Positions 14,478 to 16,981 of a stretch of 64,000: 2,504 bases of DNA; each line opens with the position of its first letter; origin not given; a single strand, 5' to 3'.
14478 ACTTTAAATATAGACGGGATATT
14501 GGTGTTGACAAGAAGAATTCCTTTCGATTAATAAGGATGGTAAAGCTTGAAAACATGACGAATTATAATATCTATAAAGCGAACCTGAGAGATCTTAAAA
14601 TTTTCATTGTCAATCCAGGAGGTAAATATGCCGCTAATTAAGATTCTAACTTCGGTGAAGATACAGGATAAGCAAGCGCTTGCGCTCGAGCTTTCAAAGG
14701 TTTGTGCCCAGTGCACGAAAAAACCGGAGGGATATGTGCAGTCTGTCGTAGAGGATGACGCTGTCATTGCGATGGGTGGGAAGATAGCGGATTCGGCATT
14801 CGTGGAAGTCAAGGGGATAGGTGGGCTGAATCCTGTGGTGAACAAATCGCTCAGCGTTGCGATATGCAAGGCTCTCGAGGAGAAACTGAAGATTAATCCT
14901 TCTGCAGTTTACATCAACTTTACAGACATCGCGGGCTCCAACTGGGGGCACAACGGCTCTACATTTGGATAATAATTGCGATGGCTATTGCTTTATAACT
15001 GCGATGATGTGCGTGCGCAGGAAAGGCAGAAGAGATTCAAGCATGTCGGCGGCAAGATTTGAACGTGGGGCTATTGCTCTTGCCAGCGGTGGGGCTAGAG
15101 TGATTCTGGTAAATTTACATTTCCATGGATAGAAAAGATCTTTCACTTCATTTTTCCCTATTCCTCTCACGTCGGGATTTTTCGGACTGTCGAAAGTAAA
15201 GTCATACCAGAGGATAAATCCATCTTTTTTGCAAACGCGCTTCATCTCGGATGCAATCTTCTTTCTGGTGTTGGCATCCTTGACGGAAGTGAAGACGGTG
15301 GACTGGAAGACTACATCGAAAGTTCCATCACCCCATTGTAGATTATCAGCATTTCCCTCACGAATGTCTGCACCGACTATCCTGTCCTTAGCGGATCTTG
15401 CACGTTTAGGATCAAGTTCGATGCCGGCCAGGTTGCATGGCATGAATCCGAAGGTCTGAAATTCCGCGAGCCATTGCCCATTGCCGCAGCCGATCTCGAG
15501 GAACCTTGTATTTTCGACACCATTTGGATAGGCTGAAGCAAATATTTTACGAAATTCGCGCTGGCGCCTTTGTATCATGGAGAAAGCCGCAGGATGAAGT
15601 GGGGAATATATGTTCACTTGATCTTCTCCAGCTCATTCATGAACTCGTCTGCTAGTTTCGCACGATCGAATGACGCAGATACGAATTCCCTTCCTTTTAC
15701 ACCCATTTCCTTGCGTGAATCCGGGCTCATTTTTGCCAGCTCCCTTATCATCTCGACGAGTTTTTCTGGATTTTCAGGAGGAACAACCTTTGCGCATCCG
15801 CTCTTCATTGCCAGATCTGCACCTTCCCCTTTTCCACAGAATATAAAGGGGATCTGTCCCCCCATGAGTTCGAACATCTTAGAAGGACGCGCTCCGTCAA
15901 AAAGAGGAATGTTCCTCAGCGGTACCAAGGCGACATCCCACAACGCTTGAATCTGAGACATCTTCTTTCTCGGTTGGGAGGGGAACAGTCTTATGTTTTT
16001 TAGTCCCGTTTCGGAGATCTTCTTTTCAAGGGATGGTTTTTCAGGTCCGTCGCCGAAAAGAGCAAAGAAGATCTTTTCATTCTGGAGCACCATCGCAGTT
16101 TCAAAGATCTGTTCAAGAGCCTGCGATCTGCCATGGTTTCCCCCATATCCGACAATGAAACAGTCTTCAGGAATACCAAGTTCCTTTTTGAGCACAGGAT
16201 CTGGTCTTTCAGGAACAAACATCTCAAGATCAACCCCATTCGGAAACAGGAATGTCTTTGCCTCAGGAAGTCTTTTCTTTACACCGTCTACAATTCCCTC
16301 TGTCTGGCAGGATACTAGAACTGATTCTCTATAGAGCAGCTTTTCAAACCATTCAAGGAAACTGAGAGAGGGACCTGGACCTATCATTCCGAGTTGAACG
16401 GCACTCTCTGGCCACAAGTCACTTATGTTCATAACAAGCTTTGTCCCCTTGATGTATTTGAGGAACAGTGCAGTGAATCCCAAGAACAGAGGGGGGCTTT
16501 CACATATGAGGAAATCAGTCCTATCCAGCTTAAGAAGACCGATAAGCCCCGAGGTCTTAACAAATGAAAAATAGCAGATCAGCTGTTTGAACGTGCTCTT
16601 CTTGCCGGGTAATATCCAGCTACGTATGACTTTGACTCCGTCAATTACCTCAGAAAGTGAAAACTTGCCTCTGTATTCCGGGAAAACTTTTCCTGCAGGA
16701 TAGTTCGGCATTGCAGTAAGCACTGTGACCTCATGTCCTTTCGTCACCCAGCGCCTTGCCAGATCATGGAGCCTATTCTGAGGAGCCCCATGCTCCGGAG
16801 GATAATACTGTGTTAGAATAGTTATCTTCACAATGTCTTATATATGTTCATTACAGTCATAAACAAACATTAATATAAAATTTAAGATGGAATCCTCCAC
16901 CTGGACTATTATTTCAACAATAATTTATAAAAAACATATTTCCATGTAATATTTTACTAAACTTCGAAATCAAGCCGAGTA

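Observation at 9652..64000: A ~55-kb co-directional glycan super-locus with an exceptionally dense tailoring toolkit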

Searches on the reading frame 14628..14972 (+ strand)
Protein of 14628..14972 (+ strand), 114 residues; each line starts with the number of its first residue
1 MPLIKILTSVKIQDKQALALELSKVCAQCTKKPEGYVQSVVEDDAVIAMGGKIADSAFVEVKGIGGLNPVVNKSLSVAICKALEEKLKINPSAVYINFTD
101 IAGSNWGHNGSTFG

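Call 81: search_protein_families(library=pfam, proteins=[window:14628-14972:+], max_evalue=0.01)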
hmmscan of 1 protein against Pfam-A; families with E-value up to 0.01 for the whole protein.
window:14628-14972:+ (114 aa): 2 families
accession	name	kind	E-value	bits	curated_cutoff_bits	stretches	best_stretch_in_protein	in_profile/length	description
PF01187.23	MIF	-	7.6e-18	65.3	22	1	15-114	15-114/114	Macrophage migration inhibitory factor (MIF)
PF01361.26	Tautomerase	-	7.2e-05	23.1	22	0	58-112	2-56/60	Tautomerase enzyme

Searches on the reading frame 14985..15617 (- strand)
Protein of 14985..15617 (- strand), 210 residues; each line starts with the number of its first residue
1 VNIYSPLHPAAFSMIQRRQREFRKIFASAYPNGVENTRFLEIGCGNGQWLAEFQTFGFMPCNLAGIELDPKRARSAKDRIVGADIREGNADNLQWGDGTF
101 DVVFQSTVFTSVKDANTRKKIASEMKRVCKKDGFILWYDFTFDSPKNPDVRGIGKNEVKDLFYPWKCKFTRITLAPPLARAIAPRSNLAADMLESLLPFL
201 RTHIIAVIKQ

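Call 4: search_protein_families(library=pfam, proteins=[window:14985-15617:-])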
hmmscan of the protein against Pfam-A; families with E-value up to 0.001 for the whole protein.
window:14985-15617:- (210 aa): 6 families
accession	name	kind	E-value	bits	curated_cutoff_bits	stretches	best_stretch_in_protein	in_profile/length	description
PF08241.18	Methyltransf_11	-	4.6e-16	59.7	21.2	1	40-136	1-94/95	Methyltransferase domain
PF13649.12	Methyltransf_25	-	3.5e-13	50.5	27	1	40-133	2-97/97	Methyltransferase domain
PF13489.12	Methyltransf_23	-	1.6e-10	41.4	27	1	16-141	3-120/164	Methyltransferase domain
PF13847.12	Methyltransf_31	-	1e-09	38.7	27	1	35-141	3-113/145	Methyltransferase domain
PF08242.18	Methyltransf_12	-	4.1e-07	31.1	30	1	40-135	1-98/98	Methyltransferase domain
PF01209.24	Ubie_methyltran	-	0.00026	20.9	20.1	1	20-138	33-152/233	ubiE/COQ5 methyltransferase family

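Call 11: search_protein_families(library=ncbifam, proteins=[window:14985-15617:-], max_evalue=0.00001)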
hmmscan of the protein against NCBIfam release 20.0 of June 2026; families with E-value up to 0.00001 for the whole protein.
window:14985-15617:- (210 aa): 5 families
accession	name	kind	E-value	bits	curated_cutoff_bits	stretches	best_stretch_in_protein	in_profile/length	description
NF045667.1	MTase_DVU1556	equivalog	6.6e-09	35.5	155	1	35-147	22-129/213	DVU_1556 family methyltransferase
NF045825.1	FAmtase_mtf2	equivalog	4.3e-08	32.7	400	1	33-141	56-162/248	fatty-acid O-methyltransferase Mtf2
NF040539.1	AST_met_ArsM_2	exception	1.5e-06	28.3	240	1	35-150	56-176/262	putative arsinothricin biosynthesis methyltransferase ArsM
NF045823.1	PthPhpthDimycoMt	equivalog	1.7e-06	27.4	300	1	36-141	67-170/256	phthiotriol/phenolphthiotriol dimycocerosates methyltransferase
TIGR02081.1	metW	equivalog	7.1e-06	25.7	189.5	1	36-131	14-104/194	methionine biosynthesis protein MetW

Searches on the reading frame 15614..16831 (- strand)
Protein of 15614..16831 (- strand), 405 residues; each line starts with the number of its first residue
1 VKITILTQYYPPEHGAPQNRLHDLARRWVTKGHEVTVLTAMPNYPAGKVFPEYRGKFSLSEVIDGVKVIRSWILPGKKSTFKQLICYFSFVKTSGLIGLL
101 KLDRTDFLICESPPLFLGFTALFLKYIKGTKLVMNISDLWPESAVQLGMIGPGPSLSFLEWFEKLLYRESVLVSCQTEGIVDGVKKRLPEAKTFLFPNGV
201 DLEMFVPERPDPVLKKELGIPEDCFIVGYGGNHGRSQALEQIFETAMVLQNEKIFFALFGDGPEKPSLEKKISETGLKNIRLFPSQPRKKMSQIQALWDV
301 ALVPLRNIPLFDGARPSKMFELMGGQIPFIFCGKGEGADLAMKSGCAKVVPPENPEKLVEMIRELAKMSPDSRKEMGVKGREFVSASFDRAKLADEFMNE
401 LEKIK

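Call 4: search_protein_families(library=pfam, proteins=[window:15614-16831:-])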
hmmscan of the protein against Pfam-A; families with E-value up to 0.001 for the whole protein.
window:15614-16831:- (405 aa): 4 families
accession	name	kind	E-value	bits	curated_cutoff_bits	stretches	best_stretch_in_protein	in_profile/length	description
PF13579.12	Glyco_trans_4_4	-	2.2e-14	54.5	29.7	1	16-199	2-158/158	Glycosyl transferase 4-like domain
PF13439.12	Glyco_transf_4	-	4.3e-09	37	28.5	1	19-203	6-169/170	Glycosyltransferase Family 4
PF00534.26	Glycos_transf_1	-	9.6e-09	35.4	26.4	1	214-382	5-171/172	Glycosyl transferases group 1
PF13692.12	Glyco_trans_1_4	-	2.5e-07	31.5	27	1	237-366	15-140/142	Glycosyl transferases group 1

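Call 11: search_protein_families(library=ncbifam, proteins=[window:15614-16831:-], max_evalue=0.00001)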
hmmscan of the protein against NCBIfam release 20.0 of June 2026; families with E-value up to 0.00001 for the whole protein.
window:15614-16831:- (405 aa): 8 families
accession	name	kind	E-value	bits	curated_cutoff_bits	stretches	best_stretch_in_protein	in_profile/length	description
NF007640.0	PRK10307.1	subfamily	1.1e-52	179.4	276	1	1-403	1-406/411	WcaI family glycosyltransferase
TIGR04007.1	wcaI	equivalog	1.5e-31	109.5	800.45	1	1-398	1-402/407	colanic acid biosynthesis glycosyltransferase WcaI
TIGR04063.1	stp3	hypoth_equivalog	8.6e-16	57.8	442.05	1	57-390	46-381/397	TIGR04063 family PEP-CTERM/XrtA system glycosyltransferase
TIGR03088.1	stp2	hypoth_equivalog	1.1e-11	44.5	409.05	1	187-398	156-367/374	TIGR03088 family PEP-CTERM/XrtA system glycosyltransferase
NF038298.1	EPS_HpsO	equivalog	1.5e-09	37.1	575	1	184-399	161-382/388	hormogonium polysaccharide biosynthesis glycosyltransferase HpsO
NF053787.1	GlcN_PG_synth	equivalog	1.9e-09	36.9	480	1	194-252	167-225/361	N-acetylglucosaminyl phosphatidylglycerol synthase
NF047684.1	TeichurnBiosyTuaC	equivalog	3.7e-08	32.7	550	1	187-403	181-388/391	teichuronic acid biosynthesis protein TuaC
NF041876.1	EPS_EpsE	equivalog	4.7e-08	32.7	400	1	168-395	160-387/389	exopolysaccharide biosynthesis GT4 family glycosyltransferase EpsE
